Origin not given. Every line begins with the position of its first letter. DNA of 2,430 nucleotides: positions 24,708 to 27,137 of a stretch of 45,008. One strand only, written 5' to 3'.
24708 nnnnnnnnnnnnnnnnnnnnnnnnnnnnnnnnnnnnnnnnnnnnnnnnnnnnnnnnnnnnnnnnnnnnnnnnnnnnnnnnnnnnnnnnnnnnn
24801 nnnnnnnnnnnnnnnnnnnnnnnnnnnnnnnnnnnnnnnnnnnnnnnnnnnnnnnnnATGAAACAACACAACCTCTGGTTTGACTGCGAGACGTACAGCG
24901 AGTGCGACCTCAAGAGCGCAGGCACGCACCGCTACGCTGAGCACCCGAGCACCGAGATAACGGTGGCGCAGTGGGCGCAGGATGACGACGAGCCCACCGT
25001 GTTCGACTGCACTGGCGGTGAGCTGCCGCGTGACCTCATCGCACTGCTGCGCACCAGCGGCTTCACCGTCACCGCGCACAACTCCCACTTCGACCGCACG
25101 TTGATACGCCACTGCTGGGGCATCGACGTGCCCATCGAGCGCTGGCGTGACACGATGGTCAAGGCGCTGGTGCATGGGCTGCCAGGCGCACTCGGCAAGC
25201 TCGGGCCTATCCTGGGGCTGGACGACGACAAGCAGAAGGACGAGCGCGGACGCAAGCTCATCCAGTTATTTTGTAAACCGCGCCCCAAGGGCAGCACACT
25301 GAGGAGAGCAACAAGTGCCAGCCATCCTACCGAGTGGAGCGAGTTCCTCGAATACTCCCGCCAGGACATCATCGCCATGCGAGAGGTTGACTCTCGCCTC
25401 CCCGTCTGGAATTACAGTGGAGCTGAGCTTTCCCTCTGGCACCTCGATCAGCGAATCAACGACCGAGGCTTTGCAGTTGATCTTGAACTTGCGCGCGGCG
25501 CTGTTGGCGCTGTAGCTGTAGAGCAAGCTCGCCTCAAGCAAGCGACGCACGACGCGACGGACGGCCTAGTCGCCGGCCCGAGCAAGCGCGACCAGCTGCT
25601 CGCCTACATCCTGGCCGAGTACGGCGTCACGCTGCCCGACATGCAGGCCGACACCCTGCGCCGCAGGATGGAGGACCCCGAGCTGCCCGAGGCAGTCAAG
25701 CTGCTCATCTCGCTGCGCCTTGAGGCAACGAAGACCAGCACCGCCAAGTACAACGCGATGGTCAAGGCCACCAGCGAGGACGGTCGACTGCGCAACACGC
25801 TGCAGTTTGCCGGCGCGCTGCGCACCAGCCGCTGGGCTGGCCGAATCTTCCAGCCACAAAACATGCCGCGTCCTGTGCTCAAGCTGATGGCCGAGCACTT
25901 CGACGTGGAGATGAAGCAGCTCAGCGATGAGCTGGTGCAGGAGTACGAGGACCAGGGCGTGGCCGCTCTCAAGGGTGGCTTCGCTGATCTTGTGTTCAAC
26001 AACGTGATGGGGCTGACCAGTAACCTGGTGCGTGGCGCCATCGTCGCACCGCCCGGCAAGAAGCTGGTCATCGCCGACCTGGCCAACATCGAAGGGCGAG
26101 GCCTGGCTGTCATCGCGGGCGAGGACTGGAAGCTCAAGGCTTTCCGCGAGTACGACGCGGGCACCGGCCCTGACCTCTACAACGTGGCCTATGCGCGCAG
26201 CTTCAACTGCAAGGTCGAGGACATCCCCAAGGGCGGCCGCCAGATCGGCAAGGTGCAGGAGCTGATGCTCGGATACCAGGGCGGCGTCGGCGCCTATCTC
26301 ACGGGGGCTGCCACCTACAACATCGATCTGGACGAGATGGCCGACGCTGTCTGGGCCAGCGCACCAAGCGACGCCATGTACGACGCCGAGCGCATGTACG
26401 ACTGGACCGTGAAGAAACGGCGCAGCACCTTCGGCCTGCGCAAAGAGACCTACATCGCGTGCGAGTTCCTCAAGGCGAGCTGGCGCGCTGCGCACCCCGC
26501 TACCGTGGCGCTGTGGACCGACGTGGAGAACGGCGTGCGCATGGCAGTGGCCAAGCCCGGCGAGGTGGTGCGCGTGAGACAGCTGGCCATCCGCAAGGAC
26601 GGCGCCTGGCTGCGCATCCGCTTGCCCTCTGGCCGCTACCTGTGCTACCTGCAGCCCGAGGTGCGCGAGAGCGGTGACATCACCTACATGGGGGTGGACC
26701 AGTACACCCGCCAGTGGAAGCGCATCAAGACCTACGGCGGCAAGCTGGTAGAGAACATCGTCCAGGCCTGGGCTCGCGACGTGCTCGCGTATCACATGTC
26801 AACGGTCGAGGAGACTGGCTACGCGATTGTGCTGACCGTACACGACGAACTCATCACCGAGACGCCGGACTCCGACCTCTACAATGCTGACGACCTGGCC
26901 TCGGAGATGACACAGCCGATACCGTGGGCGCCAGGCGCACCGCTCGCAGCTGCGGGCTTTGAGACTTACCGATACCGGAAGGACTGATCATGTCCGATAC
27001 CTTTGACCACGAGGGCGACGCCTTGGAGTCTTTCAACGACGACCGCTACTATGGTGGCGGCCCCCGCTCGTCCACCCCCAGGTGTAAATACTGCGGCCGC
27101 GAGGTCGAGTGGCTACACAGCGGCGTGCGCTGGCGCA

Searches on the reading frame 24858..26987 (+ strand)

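Call 122: search_protein_families(library=pfam, proteins=[window:24858-26987:+], max_evalue=0.001)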
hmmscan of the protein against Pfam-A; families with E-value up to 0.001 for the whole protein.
window:24858-26987:+ (709 aa): 1 family
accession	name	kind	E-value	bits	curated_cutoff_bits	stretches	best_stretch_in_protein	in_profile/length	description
PF00476.26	DNA_pol_A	-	1.6e-08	34.3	34.3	0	389-466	139-212/381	DNA polymerase family A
